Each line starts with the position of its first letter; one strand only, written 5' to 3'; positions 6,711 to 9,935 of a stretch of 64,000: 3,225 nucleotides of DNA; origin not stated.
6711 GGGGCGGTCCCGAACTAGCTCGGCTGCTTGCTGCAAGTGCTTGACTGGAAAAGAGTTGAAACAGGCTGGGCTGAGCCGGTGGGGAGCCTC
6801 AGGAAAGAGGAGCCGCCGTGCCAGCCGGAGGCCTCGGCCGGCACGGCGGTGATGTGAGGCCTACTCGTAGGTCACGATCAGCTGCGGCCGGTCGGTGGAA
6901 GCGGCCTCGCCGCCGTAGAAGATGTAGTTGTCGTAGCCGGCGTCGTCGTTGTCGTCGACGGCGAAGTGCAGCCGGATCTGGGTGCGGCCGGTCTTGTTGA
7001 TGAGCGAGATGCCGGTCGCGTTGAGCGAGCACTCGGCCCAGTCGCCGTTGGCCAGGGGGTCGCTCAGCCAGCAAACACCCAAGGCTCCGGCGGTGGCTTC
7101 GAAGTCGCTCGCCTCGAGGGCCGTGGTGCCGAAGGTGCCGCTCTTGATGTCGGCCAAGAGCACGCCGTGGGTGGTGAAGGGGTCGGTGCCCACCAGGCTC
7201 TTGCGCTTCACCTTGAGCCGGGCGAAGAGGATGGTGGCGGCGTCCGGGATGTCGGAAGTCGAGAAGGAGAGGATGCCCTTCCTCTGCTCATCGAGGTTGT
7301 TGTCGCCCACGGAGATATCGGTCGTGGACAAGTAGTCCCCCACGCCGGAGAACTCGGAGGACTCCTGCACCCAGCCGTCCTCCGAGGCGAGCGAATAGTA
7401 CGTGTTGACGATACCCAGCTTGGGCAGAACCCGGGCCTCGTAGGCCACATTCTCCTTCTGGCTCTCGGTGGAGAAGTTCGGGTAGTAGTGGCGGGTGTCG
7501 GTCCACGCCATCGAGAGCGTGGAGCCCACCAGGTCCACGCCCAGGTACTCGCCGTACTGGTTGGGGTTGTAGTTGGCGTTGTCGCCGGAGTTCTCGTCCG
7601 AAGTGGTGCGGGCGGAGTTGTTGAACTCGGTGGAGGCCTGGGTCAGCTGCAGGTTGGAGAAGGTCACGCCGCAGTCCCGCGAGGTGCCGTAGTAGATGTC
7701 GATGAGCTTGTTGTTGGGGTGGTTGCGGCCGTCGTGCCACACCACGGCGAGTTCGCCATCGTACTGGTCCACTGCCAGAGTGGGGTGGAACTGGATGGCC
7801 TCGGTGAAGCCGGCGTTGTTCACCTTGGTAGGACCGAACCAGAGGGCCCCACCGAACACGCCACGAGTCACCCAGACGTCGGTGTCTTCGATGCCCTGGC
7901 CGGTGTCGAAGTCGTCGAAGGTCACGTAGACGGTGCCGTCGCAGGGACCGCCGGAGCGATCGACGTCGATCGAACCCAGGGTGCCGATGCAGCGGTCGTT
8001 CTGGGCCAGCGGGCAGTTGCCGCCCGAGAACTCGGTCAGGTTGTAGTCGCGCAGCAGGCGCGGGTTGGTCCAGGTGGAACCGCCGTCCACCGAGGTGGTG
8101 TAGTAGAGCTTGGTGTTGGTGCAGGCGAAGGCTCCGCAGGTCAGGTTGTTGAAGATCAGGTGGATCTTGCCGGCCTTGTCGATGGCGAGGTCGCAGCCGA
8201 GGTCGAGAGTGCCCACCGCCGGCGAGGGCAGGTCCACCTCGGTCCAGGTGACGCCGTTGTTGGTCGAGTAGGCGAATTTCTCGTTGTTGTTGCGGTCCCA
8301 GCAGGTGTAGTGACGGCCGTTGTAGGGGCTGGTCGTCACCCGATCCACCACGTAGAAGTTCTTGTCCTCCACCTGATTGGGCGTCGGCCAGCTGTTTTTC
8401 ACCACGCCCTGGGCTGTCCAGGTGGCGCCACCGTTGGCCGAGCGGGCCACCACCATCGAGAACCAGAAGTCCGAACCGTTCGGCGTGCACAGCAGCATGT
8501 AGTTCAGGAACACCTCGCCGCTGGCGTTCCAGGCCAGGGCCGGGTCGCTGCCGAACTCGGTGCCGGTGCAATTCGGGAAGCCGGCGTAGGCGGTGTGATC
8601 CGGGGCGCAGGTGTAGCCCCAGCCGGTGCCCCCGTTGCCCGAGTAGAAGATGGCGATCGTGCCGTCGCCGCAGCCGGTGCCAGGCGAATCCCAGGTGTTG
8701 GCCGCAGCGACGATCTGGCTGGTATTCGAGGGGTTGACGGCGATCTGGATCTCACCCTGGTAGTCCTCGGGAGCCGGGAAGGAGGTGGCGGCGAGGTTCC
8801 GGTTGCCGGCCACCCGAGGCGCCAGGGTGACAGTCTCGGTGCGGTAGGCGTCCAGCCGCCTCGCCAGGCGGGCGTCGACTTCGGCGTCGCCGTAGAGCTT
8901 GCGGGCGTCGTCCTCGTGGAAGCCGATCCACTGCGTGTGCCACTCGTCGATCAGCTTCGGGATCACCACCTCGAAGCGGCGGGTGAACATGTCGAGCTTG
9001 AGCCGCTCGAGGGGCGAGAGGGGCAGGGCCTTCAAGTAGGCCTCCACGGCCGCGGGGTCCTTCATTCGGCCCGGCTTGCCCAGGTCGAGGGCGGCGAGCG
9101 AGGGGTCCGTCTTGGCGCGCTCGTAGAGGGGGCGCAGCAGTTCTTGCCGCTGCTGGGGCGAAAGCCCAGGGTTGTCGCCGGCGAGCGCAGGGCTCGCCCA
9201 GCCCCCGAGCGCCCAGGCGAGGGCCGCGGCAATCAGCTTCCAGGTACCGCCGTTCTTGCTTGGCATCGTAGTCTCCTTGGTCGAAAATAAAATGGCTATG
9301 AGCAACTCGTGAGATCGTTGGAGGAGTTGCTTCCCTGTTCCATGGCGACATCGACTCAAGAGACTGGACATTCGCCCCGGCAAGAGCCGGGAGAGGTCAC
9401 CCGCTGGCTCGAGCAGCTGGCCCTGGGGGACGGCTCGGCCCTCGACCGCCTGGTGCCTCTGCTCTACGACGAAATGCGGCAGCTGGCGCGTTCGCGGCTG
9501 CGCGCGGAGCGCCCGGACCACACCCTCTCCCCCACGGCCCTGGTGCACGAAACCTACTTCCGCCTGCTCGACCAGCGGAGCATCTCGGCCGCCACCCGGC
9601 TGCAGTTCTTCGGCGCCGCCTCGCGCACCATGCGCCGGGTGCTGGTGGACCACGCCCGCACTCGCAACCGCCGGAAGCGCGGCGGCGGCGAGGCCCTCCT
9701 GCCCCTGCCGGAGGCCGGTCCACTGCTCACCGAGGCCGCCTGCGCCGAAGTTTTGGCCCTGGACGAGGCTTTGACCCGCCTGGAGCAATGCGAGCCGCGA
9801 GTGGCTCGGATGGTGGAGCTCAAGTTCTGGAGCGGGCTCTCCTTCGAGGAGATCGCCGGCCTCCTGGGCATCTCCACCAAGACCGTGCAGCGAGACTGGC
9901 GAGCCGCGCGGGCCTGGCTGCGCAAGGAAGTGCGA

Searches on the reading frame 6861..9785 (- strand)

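Call 38: search_protein_families(library=pfam, proteins=[window:6861-9785:-], max_evalue=0.001)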
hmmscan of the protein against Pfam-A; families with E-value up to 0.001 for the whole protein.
window:6861-9785:- (974 aa): 2 families
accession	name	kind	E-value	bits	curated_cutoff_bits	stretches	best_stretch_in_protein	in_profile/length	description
PF13088.12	BNR_2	-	6.1e-10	39.3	31.4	1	415-581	54-207/277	BNR repeat-like domain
PF15902.12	Sortilin-Vps10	-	2.1e-06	27.2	33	1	448-586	5-121/446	Sortilin, neurotensin receptor 3,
